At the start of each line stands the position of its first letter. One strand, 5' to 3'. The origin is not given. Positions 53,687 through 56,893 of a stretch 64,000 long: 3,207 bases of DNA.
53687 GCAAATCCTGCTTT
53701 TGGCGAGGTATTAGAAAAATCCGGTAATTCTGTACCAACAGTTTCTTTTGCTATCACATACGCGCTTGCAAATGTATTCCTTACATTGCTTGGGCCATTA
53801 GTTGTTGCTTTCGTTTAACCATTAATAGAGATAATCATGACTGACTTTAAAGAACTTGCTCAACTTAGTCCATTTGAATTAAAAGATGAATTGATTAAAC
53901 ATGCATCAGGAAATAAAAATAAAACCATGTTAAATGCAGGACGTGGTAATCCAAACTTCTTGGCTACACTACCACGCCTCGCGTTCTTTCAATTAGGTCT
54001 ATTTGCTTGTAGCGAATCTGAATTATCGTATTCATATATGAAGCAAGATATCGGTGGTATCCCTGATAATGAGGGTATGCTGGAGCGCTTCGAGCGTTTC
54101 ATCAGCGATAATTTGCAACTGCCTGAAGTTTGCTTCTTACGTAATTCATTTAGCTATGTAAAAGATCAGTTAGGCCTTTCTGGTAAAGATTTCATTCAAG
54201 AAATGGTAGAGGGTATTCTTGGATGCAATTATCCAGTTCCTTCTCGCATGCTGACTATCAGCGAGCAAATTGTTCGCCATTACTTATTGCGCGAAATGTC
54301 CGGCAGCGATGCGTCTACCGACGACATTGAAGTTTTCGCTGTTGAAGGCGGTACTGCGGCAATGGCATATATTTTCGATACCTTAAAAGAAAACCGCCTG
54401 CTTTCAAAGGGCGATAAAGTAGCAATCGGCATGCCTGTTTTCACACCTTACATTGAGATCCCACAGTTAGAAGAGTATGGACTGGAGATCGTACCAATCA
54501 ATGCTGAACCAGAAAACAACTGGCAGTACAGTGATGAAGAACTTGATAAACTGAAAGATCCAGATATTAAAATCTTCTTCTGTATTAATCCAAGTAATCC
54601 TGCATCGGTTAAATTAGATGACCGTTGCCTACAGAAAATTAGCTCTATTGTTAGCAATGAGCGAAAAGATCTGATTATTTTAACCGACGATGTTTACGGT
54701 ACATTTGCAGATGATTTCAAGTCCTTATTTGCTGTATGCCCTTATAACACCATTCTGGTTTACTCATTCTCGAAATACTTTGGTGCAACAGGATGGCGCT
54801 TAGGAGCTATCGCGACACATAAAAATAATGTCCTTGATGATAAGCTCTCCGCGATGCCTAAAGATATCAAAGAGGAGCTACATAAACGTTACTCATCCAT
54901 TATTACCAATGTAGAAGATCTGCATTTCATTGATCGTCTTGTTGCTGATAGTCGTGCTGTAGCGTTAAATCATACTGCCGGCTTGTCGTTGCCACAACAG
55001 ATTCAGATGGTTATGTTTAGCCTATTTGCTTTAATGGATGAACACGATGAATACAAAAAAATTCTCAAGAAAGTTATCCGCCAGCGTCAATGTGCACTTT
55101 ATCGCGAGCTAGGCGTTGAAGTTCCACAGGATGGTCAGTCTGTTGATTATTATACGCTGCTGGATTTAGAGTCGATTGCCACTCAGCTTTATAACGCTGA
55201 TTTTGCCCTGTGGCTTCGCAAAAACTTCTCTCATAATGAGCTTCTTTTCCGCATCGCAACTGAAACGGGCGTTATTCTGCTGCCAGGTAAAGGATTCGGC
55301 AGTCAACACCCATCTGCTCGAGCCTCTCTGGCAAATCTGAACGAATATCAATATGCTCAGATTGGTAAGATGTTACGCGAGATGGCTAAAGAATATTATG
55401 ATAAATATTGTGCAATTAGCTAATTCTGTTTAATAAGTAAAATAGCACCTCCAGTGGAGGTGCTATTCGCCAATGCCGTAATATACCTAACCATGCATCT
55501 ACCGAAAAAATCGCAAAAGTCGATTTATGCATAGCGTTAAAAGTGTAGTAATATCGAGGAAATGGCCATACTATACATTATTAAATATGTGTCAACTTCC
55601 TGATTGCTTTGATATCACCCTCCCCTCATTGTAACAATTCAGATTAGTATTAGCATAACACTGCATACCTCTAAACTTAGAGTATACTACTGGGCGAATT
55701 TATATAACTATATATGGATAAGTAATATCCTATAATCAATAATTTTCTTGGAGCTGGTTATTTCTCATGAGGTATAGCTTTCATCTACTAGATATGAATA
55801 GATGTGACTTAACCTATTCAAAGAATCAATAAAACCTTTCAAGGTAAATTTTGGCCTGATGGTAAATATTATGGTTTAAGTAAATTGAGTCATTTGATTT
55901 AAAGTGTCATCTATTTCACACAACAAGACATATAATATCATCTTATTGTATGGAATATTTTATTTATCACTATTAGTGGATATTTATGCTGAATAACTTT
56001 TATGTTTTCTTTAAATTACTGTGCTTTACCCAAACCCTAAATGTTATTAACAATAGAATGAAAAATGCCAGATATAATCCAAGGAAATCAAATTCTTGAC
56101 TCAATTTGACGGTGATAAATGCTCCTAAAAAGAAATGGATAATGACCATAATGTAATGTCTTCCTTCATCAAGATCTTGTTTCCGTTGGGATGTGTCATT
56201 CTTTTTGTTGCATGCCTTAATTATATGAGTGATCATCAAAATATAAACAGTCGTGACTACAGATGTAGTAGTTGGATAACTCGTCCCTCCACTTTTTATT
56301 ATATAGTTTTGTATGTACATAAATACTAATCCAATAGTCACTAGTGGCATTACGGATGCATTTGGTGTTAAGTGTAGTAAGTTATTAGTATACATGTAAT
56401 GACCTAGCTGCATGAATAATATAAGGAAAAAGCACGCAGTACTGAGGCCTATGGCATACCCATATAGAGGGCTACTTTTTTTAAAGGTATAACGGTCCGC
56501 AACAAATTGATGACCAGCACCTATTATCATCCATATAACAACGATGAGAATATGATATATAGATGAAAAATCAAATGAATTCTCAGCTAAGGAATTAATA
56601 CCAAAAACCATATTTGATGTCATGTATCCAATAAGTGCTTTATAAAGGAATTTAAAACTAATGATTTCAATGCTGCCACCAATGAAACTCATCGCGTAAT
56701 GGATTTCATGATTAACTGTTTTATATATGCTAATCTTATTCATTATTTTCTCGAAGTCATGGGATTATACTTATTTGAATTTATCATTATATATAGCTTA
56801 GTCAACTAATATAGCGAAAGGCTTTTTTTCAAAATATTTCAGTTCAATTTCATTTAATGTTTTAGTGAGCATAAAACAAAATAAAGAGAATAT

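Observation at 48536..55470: Aspartate:alanine antiporter plus aspartate 4-decarboxylase energy module under a divergent DctB/DctD-like sigma-54 two-component system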

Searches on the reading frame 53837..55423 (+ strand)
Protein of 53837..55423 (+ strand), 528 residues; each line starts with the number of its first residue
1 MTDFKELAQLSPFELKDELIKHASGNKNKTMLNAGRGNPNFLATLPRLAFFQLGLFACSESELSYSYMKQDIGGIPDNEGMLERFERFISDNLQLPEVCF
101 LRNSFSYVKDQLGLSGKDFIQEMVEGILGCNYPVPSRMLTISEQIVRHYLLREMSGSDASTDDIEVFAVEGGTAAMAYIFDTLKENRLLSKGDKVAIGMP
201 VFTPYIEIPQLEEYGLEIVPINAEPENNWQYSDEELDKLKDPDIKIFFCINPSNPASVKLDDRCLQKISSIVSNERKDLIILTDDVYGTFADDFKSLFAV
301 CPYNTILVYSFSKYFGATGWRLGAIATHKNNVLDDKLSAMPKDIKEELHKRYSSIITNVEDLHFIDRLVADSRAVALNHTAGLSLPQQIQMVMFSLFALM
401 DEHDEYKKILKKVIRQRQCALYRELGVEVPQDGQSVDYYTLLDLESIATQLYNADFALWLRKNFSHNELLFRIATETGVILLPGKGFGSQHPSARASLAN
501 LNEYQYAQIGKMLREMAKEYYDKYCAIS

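Call 3: search_protein_families(library=pfam, proteins=[window:53837-55423:+])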
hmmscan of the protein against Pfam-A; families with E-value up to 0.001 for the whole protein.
window:53837-55423:+ (528 aa): 1 family
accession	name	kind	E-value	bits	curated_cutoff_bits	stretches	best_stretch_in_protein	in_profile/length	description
PF00155.27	Aminotran_1_2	-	4.5e-24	85.8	19.7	1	171-506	73-354/361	Aminotransferase class I and II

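Call 4: search_protein_families(library=ncbifam, proteins=[window:53837-55423:+])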
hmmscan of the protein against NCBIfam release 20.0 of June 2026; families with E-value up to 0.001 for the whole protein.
window:53837-55423:+ (528 aa): 52 families (the best 25 are shown)
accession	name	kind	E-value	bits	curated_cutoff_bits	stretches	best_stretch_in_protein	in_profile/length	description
NF006755.0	PRK09275.1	equivalog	8.8e-244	809.8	321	1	3-525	4-525/530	bifunctional aspartate transaminase/aspartate 4-decarboxylase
TIGR03801.1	asp_4_decarbox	equivalog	3e-236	784.8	435.1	1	10-524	1-521/521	aspartate 4-decarboxylase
NF041364.1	GntC_guanitoxin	equivalog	1.7e-27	96.3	415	1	160-331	59-225/356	guanitoxin biosynthesis PLP-dependent (S)-gamma-hydroxy-L-arginine cyclodehydratase GntC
NF004975.0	PRK06348.1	equivalog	5e-21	75.1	549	1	158-327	84-248/384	pyridoxal phosphate-dependent aminotransferase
NF005744.0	PRK07568.1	subfamily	2.8e-19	69.2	389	1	156-337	83-259/398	pyridoxal phosphate-dependent aminotransferase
NF041091.1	asp_aminotase_Arch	equivalog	6.7e-18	64.7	550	1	152-330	78-249/376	aspartate aminotransferase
NF005732.0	PRK07550.1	equivalog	1.9e-17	63.4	366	1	188-332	113-258/389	aminotransferase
NF006230.0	PRK08363.1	equivalog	5.2e-17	61.7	534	1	131-346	64-267/398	alanine aminotransferase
NF006229.0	PRK08361.1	equivalog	1.2e-16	60.7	624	1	174-329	99-253/391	aspartate aminotransferase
TIGR01265.1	tyr_nico_aTase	subfamily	1.3e-16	60.7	292.45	1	144-335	80-264/403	tyrosine/nicotianamine family aminotransferase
NF005593.0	PRK07324.1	equivalog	1.3e-16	60.7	476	1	166-333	83-241/373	aminotransferase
NF004870.0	PRK06225.1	equivalog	1.4e-16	60.2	351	1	152-330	72-242/380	pyridoxal phosphate-dependent aminotransferase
NF005816.0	PRK07682.1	equivalog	2.8e-16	59.1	620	1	186-329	108-251/390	aminotransferase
TIGR01264.1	tyr_amTase_E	equivalog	1.1e-14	54.1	474.25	1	143-333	80-263/403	tyrosine transaminase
NF005601.0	PRK07337.1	equivalog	1.2e-13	51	496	1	141-326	77-250/394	pyridoxal phosphate-dependent aminotransferase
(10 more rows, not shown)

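Call 14: find_related_loci(query=window:53837-55420:+, collection=genome_contigs, flank=10000)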
Query window:53837-55420:+ (528 aa) in genome_contigs; peptide patterns used: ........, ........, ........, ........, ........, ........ (x = any residue, [..] = any of these).
52 stretches matched a pattern; 7 encode a relative of the query (tblastn E <= 1e-3); 7 distinct loci.
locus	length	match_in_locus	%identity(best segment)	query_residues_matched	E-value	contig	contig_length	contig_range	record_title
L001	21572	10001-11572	82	1-524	0e+0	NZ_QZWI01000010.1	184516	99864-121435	Rahnella bruchi strain DSM 27398 contig_0010, whole genome shotgun sequence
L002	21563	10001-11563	82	1-521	0e+0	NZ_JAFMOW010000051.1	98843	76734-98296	Rahnella bonaserana strain H11b NODE_18_length_98843_cov_61.498389, whole genome shotgun sequence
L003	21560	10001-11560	62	2-524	0e+0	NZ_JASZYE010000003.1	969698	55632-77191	Variovorax flavidus strain J2P1-59 L60707_3, whole genome shotgun sequence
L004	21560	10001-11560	62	2-524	0e+0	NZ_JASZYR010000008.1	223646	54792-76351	Variovorax sp. J22P240 L64577_8, whole genome shotgun sequence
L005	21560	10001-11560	61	2-524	0e+0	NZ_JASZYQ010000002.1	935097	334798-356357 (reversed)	Variovorax jilinensis strain J22P168 L64555_2, whole genome shotgun sequence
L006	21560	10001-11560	61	2-524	0e+0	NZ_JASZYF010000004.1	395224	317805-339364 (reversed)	Variovorax gracilis strain J22R24 L61001_4, whole genome shotgun sequence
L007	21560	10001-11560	61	2-524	0e+0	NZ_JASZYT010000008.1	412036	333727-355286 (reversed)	Variovorax saccharolyticus strain J22R187 L64629_8, whole genome shotgun sequence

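Call 51: search_dna_similar(query=window:53837-55420:+, collection=plasmids, mode=protein, max_evalue=1e-50, max_rows=40)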
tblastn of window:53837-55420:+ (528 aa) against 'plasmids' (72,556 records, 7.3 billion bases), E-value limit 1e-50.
Records with a match: 70; places in all: 71; records where one place covers at least 80% of the query: 70.
Best place of each record, by identity: 60-80% 32; <60% 38.
By first word of the organism name: Sinorhizobium 10; Enterococcus 10; Azospirillum 7; Lactiplantibacillus 7; Rhizobium 4; Caballeronia 4; Ruegeria 4; Duffyella 3; Acinetobacter 3; Pantoea 2; and 14 more.
By predicted mobility (MOB-suite, as given by PLSDB): non-mobilizable 43; mobilizable 16; conjugative 11.
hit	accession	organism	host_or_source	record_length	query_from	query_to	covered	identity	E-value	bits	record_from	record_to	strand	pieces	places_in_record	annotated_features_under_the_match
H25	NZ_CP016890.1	Pantoea agglomerans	single cell,lettuce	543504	1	521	99%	79.5%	0e+0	882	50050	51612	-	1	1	bifunctional aspartate transaminase/aspartate 4-decarboxylase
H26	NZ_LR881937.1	Enterobacter cancerogenus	activated sludge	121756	1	519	98%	78.0%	0e+0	868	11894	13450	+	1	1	bifunctional aspartate transaminase/aspartate 4-decarboxylase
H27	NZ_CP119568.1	Pararhizobium qamdonense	cell culture,soil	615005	1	521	99%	71.0%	0e+0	783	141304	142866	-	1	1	bifunctional aspartate transaminase/aspartate 4-decarboxylase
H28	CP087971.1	Rhizobium sp. RCAM05350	cell culture,fouling of walls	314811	1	513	97%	70.6%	0e+0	774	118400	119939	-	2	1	none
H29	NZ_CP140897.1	Sinorhizobium medicae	Medicago lupulina,whole organism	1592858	2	524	99%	67.7%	0e+0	761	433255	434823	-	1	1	none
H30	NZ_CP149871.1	Sinorhizobium medicae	Melilotus albus,Cell Culture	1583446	2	524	99%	67.7%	0e+0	761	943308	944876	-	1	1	none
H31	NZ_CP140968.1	Sinorhizobium medicae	Medicago lupulina,whole organism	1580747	2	524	99%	67.7%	0e+0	761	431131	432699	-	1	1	none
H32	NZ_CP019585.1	Sinorhizobium meliloti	Medicago arborea,tissue sample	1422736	2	524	99%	67.5%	0e+0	760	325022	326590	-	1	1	record has no annotation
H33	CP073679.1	Sinorhizobium meliloti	Medicago truncatula,cell culture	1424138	2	524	99%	67.5%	0e+0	760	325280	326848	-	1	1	bifunctional aspartate transaminase/aspartate 4-decarboxylase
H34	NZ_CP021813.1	Sinorhizobium meliloti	Medicago truncatula,Single Cell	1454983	2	524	99%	67.1%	0e+0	758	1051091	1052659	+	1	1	none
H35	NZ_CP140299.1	Sinorhizobium kummerowiae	Kummerowia stipulacea,Pure culture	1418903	2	524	99%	67.1%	0e+0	758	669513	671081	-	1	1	none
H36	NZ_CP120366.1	Sinorhizobium kummerowiae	Kummerowia stipulacea,Pure culture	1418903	2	524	99%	67.1%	0e+0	758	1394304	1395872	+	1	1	none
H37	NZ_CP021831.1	Sinorhizobium meliloti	Medicago truncatula,Single Cell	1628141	2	524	99%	67.1%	0e+0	758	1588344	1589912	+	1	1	none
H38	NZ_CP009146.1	Sinorhizobium meliloti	Medicago orbicularis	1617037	2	524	99%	67.1%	0e+0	755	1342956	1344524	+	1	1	none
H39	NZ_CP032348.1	Azospirillum brasilense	soil sample,Agricultural field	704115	2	524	99%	66.5%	0e+0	750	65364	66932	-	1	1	bifunctional aspartate transaminase/aspartate 4-decarboxylase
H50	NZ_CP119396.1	Chimaeribacter arupi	Homo sapiens,blood culture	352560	4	525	99%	62.8%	0e+0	702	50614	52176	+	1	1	bifunctional aspartate transaminase/aspartate 4-decarboxylase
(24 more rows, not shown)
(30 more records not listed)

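Call 53: get_annotated_region(hit=H25, flank=8000)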
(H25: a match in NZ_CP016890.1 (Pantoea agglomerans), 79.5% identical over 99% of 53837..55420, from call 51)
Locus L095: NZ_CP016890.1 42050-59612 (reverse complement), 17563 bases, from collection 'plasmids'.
description: Pantoea agglomerans strain C410P1 plasmid unnamed1, complete sequence
organism: Pantoea agglomerans (NCBI taxid 549)
taxonomy: Bacteria; Pseudomonadota; Gammaproteobacteria; Enterobacterales; Erwiniaceae; Pantoea; Pantoea agglomerans
host: -; source: single cell,lettuce; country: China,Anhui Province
typing (MOB-suite, as given by PLSDB): non-mobilizable; replicon rep_cluster_1232
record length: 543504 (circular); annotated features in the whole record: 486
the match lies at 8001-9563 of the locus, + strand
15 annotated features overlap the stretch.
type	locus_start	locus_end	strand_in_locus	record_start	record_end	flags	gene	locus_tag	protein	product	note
CDS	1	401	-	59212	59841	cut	-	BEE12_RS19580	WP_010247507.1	LysE family translocator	-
CDS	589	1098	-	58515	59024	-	-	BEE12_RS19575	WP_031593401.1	GNAT family N-acetyltransferase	-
CDS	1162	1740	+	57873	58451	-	-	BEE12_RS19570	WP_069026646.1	XRE family transcriptional regulator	-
CDS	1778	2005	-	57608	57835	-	-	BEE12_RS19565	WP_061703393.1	hypothetical protein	-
CDS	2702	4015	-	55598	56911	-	-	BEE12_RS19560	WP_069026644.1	sigma-54 dependent transcriptional regulator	GO:0006355 - regulation of DNA-templated transcription [Evidence IEA]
CDS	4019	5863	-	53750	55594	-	-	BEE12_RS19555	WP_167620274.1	ATP-binding protein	-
CDS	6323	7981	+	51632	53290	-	aspT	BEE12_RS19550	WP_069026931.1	aspartate-alanine antiporter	-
CDS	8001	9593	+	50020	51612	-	-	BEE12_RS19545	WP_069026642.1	bifunctional aspartate transaminase/aspartate 4-decarboxylase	-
CDS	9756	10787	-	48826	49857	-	-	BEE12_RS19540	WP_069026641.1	methionine synthase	GO:0009086 - methionine biosynthetic process [Evidence IEA]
CDS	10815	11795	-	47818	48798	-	-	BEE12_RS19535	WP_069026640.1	DUF1852 domain-containing protein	-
CDS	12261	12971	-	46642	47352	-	-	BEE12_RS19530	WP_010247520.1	IclR family transcriptional regulator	GO:0006355 - regulation of DNA-templated transcription [Evidence IEA]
CDS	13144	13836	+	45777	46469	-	-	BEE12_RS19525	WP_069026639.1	methyltransferase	-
CDS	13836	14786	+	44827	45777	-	-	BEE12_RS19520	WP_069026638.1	hydroxyacid dehydrogenase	-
CDS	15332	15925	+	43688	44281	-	-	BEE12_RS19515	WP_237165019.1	hypothetical protein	-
CDS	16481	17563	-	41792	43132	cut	-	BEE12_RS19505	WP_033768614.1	MFS transporter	GO:0055085 - transmembrane transport [Evidence IEA]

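Call 54: get_annotated_region(hit=H50, flank=8000)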
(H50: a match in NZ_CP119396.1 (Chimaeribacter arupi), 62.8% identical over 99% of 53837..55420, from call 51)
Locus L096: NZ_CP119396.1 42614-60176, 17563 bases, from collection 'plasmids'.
description: Chimaeribacter arupi strain DSM 115072 plasmid p353_DSM_115072, complete sequence
organism: Chimaeribacter arupi (NCBI taxid 2060066)
taxonomy: Bacteria; Pseudomonadota; Gammaproteobacteria; Enterobacterales; Yersiniaceae; Chimaeribacter; Chimaeribacter arupi
host: -; source: Homo sapiens,blood culture; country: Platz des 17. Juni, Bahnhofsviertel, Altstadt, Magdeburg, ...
typing (MOB-suite, as given by PLSDB): non-mobilizable
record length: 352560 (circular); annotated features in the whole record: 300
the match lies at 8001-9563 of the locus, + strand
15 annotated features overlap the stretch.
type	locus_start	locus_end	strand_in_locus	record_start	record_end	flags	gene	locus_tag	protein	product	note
CDS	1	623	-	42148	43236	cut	-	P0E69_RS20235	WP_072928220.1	tartrate dehydrogenase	GO:0046395 - carboxylic acid catabolic process [Evidence IEA]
CDS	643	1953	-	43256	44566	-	-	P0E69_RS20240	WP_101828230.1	MFS transporter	GO:0055085 - transmembrane transport [Evidence IEA]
CDS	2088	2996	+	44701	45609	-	-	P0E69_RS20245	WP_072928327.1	LysR family transcriptional regulator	-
CDS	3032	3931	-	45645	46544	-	-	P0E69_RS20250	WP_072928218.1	LysR family transcriptional regulator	-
CDS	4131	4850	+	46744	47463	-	-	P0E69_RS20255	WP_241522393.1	antibiotic biosynthesis monooxygenase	-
CDS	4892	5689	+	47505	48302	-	-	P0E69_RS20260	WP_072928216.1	carboxymuconolactone decarboxylase family protein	-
CDS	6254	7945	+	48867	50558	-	aspT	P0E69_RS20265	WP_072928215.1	aspartate-alanine antiporter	-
CDS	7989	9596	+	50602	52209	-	-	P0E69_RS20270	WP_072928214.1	bifunctional aspartate transaminase/aspartate 4-decarboxylase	-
CDS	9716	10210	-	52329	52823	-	-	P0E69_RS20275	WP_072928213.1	heme-binding protein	-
CDS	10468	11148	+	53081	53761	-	hprR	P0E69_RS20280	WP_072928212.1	response regulator transcription factor HprR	-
CDS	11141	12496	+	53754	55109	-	-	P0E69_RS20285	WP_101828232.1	heavy metal sensor histidine kinase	GO:0000160 - phosphorelay signal transduction system [Evidence IEA]; GO:0016310 - phosphorylation [Evidence IEA]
CDS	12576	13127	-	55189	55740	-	-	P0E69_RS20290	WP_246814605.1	NAD(P)-binding domain-containing protein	-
CDS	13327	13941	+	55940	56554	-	-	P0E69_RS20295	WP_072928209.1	TetR/AcrR family transcriptional regulator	GO:0006355 - regulation of DNA-templated transcription [Evidence IEA]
CDS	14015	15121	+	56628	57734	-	-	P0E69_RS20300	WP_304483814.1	efflux RND transporter periplasmic adaptor subunit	GO:0006810 - transport [Evidence IEA]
CDS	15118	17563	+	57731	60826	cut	-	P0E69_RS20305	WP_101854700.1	efflux RND transporter permease subunit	-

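Call 64: search_solved_structures(query=window:53837-55420:+, max_evalue=1e-20, show_alignments=1)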
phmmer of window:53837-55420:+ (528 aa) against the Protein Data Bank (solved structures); distinct sequences matched with E-value up to 1e-20: 5.
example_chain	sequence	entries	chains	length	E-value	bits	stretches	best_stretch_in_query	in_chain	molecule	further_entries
2zy2_A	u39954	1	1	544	8.1e-231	770.3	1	3-527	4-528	L-aspartate 4-carboxylyase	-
3fdd_A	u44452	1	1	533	1.2e-226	756.6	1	3-525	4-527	L-aspartate-beta-decarboxylase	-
2zy3_A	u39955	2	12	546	9.5e-225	750.3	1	3-525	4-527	L-aspartate beta-decarboxylase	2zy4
2zy5_A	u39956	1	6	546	2.5e-224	748.9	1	3-525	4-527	L-aspartate beta-decarboxylase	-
3f6t_A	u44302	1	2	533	8e-127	427.2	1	4-524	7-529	Aspartate aminotransferase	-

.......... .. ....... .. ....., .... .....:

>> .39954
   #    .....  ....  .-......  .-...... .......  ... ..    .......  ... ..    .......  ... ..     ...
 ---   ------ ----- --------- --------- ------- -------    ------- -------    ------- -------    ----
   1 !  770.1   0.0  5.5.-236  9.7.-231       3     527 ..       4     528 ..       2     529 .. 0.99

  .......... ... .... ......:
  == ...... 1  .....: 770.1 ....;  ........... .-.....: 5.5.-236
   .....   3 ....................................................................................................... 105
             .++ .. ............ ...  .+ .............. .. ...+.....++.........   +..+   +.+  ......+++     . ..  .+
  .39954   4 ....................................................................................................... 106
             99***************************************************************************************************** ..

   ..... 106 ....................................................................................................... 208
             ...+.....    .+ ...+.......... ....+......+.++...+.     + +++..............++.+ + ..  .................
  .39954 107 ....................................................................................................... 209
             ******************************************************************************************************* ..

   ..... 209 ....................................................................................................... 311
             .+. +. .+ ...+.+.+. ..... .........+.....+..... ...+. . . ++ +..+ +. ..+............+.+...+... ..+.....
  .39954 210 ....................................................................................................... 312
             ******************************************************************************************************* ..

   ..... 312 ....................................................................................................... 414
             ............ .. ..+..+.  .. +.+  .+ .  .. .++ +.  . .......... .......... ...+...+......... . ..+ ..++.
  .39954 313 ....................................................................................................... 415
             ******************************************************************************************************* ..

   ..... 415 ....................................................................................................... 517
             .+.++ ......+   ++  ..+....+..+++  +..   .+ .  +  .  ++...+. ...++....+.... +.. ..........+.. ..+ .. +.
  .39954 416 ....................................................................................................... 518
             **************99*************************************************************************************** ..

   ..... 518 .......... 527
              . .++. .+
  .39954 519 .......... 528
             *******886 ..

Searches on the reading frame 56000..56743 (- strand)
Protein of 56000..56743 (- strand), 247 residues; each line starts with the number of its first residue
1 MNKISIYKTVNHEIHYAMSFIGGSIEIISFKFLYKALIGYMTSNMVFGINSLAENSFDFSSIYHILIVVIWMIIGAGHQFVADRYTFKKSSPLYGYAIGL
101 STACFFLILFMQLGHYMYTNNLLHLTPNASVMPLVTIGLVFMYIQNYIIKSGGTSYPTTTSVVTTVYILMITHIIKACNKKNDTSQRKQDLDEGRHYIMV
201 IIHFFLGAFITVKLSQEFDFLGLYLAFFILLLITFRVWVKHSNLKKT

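Call 56: search_protein_families(library=pfam, proteins=[window:56000-56743:-], max_evalue=0.001)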
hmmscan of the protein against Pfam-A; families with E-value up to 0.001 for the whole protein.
window:56000-56743:- (247 aa): 1 family
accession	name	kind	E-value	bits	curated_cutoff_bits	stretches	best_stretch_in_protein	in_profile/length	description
PF06912.16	DUF1275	-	3.4e-13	50.3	25.4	1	15-234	2-191/193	Protein of unknown function (DUF1275)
